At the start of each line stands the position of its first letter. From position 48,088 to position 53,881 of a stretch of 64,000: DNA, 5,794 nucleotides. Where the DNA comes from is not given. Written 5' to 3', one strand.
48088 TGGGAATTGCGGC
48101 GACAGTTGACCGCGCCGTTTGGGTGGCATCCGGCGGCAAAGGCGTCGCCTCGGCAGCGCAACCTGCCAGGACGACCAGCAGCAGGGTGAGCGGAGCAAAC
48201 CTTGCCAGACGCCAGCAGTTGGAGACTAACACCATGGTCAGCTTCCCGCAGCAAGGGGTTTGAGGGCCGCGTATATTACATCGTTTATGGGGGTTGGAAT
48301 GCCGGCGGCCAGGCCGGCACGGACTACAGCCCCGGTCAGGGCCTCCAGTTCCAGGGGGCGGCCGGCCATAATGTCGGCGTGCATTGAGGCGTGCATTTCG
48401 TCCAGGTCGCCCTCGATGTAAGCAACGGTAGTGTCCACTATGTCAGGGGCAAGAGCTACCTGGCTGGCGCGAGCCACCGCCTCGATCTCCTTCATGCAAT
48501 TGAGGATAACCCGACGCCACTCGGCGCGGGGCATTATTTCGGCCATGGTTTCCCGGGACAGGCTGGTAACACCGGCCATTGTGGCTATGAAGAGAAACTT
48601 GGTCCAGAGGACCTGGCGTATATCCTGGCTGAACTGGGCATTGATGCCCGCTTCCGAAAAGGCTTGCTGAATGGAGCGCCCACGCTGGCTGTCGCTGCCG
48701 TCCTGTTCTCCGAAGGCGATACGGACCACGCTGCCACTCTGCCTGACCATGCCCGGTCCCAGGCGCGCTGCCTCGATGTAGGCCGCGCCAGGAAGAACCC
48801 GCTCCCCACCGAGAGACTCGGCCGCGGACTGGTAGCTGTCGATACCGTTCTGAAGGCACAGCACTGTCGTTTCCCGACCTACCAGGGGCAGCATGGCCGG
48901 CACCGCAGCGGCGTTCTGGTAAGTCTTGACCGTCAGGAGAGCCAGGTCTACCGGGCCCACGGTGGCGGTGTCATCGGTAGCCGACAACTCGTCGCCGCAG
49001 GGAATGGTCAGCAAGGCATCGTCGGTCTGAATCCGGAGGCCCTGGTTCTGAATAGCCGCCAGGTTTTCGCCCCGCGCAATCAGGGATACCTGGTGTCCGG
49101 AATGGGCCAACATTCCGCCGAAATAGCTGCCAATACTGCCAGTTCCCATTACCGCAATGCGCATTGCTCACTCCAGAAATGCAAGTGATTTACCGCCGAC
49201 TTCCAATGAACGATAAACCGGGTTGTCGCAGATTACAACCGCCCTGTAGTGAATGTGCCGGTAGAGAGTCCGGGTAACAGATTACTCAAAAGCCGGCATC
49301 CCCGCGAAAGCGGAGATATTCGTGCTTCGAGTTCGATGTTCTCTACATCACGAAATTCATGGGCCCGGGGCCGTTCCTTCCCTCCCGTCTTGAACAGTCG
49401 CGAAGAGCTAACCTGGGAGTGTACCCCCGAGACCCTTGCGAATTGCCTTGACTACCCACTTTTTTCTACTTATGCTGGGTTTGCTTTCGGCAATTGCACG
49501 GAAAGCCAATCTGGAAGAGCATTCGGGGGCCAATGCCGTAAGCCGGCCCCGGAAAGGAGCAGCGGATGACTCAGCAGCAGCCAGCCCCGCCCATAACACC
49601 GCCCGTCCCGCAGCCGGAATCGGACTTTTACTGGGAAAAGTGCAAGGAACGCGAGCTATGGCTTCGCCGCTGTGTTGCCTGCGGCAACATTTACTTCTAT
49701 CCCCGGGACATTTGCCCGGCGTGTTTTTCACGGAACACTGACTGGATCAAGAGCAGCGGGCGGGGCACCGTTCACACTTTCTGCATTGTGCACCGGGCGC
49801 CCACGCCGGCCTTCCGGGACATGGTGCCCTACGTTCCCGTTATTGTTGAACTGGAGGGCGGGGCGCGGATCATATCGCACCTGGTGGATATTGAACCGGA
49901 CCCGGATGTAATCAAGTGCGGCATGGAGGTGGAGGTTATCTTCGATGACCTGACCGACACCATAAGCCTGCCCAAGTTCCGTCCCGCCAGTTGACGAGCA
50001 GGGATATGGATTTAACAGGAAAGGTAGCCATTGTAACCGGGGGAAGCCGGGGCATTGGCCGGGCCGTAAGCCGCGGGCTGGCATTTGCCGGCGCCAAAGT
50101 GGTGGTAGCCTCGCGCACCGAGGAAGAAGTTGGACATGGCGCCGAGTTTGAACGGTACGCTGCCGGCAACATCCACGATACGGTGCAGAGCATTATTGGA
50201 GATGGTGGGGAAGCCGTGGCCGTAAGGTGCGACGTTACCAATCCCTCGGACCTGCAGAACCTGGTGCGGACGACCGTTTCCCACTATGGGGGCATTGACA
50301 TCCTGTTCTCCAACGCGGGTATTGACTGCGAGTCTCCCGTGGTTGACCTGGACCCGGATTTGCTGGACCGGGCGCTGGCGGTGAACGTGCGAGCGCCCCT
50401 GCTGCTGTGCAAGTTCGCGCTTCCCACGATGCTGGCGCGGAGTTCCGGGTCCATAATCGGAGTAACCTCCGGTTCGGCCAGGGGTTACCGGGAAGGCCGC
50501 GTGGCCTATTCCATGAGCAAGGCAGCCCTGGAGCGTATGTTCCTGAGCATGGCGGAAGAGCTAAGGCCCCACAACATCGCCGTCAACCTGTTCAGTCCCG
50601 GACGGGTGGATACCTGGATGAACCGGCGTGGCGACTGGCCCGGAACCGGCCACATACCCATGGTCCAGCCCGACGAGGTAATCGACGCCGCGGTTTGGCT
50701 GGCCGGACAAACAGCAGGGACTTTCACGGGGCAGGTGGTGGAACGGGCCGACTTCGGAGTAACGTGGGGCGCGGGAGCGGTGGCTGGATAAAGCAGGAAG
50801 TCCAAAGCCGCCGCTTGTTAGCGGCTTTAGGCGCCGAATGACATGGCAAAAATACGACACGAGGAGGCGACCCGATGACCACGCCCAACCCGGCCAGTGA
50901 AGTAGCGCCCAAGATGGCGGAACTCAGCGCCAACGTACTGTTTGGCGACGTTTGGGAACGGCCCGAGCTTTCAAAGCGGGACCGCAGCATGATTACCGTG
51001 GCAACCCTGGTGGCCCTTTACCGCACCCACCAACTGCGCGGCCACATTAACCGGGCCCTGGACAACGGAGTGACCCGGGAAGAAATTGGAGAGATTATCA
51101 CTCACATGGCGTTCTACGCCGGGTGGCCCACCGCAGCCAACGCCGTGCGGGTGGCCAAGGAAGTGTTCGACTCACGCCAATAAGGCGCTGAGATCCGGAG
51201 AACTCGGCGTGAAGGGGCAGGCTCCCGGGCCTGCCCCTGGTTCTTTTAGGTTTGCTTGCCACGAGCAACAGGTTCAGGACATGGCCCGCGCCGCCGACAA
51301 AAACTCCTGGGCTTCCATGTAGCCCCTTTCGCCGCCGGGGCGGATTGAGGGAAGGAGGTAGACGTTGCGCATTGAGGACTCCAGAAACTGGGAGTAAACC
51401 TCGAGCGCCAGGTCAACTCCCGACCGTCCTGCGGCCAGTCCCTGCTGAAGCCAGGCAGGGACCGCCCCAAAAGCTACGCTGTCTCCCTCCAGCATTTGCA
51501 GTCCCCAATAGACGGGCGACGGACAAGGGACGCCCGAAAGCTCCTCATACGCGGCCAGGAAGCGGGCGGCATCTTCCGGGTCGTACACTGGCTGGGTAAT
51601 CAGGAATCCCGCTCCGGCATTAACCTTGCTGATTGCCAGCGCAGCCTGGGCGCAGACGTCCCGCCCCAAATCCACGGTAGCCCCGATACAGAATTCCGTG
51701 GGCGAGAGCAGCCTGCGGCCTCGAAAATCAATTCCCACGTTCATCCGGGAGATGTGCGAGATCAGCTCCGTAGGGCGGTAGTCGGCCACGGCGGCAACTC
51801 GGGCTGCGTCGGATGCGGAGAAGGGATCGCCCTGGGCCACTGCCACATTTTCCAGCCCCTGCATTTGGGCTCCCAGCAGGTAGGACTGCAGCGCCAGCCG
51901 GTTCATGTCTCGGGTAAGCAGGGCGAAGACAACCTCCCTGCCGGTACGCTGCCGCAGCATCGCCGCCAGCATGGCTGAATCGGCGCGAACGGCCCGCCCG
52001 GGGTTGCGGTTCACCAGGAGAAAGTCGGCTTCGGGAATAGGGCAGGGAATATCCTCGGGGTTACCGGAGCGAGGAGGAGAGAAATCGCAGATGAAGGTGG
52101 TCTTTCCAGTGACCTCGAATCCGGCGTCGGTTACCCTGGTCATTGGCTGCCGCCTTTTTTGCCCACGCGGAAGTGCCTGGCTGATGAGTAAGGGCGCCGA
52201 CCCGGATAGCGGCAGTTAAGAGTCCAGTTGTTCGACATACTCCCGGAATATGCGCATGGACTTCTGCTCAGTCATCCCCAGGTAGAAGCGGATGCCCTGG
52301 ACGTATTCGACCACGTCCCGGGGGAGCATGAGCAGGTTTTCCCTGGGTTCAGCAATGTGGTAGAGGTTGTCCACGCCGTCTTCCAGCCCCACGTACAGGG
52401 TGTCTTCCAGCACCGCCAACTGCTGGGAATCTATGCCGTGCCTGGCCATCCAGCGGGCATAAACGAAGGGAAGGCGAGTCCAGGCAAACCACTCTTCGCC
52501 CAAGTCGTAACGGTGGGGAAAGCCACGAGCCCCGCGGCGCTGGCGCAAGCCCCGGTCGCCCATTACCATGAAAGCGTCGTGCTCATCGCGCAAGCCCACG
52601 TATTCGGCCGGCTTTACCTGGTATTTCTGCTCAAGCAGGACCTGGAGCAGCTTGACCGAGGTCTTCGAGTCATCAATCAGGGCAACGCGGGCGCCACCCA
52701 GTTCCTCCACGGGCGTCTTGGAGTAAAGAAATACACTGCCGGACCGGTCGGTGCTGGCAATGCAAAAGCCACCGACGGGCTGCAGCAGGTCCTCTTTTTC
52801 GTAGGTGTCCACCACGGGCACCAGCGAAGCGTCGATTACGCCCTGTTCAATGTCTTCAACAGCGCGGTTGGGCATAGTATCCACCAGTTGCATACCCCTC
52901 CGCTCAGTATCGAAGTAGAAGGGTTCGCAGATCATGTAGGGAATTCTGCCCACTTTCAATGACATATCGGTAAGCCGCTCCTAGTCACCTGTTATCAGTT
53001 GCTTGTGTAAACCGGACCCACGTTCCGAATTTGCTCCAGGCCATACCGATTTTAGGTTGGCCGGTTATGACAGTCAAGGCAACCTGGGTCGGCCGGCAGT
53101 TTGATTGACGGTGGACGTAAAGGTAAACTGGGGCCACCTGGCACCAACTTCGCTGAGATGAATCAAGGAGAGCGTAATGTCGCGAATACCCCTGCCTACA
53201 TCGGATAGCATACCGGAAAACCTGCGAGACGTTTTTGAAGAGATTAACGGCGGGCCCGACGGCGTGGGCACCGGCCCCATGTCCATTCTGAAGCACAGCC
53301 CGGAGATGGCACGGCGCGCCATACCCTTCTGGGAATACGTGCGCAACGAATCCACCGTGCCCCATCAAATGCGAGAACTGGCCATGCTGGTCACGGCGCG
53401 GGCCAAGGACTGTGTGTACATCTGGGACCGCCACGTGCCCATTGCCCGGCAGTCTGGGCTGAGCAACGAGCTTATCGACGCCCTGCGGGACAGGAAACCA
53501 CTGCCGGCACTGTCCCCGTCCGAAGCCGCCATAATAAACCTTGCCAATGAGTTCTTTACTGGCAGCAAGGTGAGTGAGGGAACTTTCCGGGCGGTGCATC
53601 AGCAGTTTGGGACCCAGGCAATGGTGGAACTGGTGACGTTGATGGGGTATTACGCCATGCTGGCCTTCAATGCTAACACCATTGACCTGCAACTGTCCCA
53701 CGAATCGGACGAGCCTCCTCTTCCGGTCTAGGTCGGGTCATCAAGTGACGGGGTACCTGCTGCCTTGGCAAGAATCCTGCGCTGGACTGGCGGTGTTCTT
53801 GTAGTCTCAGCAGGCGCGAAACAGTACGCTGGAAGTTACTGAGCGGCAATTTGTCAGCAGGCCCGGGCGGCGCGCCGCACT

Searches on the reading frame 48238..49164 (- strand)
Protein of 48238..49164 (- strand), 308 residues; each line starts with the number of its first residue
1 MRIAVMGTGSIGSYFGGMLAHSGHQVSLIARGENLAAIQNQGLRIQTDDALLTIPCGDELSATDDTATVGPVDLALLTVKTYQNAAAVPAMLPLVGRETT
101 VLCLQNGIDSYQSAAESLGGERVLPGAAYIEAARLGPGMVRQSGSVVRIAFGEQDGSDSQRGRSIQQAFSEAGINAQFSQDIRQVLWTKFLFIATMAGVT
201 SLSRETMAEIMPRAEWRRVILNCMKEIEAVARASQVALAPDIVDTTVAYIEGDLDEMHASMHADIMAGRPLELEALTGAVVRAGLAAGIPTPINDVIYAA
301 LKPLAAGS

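Call 70: search_protein_families(library=pfam, proteins=[window:48238-49164:-], max_evalue=0.001)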
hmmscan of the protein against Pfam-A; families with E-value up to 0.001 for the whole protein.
window:48238-49164:- (308 aa): 4 families
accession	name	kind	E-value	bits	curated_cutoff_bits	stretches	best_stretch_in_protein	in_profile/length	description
PF02558.23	ApbA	-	1.5e-36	125.7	22.2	1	3-154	1-148/150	Ketopantoate reductase PanE/ApbA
PF08546.17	ApbA_C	-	2.7e-28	99.3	22.7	1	181-303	1-123/125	Ketopantoate reductase PanE/ApbA C terminal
PF01210.29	NAD_Gly3P_dh_N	-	8.6e-06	26.2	23.1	1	3-110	2-108/158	NAD-dependent glycerol-3-phosphate dehydrogenase N-terminus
PF00070.33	Pyr_redox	-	0.00084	20.2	22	0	2-36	1-35/82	Pyridine nucleotide-disulphide oxidoreductase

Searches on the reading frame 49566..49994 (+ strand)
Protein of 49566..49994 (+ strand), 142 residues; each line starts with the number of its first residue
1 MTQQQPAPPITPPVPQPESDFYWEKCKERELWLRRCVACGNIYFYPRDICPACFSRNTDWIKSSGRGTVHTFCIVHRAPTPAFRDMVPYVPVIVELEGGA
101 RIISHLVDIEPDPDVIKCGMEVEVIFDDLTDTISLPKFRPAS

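Call 70: search_protein_families(library=pfam, proteins=[window:49566-49994:+], max_evalue=0.001)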
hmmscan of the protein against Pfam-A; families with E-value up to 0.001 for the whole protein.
window:49566-49994:+ (142 aa): 2 families
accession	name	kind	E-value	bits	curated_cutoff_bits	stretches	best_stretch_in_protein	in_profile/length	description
PF01796.24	OB_ChsH2_C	-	1.3e-20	73.6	27.1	1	60-126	1-64/65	ChsH2, C-terminal OB-fold domain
PF12172.15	zf-ChsH2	-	1.6e-12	47.4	23.2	1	23-58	1-36/37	ChsH2, rubredoxin-like zinc ribbon domain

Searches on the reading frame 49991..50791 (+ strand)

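Call 70: search_protein_families(library=pfam, proteins=[window:49991-50791:+], max_evalue=0.001)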
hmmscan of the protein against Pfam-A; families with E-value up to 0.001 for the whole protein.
window:49991-50791:+ (266 aa): 5 families
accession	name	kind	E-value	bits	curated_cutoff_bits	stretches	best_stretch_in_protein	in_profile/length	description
PF00106.31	adh_short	-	2.1e-47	161.6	26.6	1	11-212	1-188/195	short chain dehydrogenase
PF13561.12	adh_short_C2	-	5.9e-41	141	27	1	20-250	6-229/236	Enoyl-(Acyl carrier protein) reductase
PF08659.16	KR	-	1.7e-10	41.5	22.6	1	13-181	3-157/180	KR domain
PF23441.1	SDR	-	1.8e-06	28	27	1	66-209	53-197/258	SDR-like rossmann domain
PF01370.27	Epimerase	-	2.3e-05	24.3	20.9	1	14-198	2-167/240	NAD dependent epimerase/dehydratase family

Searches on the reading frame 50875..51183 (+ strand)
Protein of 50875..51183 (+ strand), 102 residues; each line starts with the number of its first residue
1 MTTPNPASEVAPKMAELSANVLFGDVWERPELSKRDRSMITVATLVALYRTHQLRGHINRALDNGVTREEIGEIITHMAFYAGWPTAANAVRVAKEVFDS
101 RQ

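Call 70: search_protein_families(library=pfam, proteins=[window:50875-51183:+], max_evalue=0.001)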
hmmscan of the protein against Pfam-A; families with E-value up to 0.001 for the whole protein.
window:50875-51183:+ (102 aa): 1 family
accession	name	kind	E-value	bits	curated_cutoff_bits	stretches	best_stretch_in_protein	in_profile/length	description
PF02627.25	CMD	-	1.1e-24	86.7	23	1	12-96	1-84/84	Carboxymuconolactone decarboxylase family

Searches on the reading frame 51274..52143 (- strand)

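Call 70: search_protein_families(library=pfam, proteins=[window:51274-52143:-], max_evalue=0.001)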
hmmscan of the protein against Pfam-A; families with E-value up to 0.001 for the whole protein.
window:51274-52143:- (289 aa): 1 family
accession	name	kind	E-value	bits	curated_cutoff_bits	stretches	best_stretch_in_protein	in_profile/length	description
PF02219.23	MTHFR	-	7.9e-12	45.5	24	1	13-201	9-196/287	Methylenetetrahydrofolate reductase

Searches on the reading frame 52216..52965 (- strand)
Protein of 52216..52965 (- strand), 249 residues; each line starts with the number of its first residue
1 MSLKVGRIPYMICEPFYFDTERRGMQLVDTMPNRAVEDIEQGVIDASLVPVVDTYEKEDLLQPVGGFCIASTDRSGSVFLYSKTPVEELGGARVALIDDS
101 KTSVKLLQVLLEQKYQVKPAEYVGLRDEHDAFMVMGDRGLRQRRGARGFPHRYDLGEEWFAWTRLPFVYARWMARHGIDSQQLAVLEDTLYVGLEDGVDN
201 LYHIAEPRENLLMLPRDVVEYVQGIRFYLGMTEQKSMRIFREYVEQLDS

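Call 70: search_protein_families(library=pfam, proteins=[window:52216-52965:-], max_evalue=0.001)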
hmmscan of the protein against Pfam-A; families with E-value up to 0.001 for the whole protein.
window:52216-52965:- (249 aa): 1 family
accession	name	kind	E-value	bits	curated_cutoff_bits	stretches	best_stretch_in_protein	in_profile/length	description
PF02621.19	VitK2_biosynth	-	2.3e-38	132.5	26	1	3-245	1-251/252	Menaquinone biosynthesis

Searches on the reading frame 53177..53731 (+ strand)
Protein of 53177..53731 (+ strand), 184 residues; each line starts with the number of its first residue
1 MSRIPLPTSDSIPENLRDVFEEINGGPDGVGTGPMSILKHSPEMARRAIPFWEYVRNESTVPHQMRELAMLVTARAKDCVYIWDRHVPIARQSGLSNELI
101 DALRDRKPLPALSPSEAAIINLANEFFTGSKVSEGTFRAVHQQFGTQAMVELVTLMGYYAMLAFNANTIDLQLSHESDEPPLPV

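Call 70: search_protein_families(library=pfam, proteins=[window:53177-53731:+], max_evalue=0.001)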
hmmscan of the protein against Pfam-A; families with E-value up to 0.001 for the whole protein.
window:53177-53731:+ (184 aa): 1 family
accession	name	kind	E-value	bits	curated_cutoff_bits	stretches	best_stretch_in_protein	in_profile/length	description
PF02627.25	CMD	-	8.1e-09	35.8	23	1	42-124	1-83/84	Carboxymuconolactone decarboxylase family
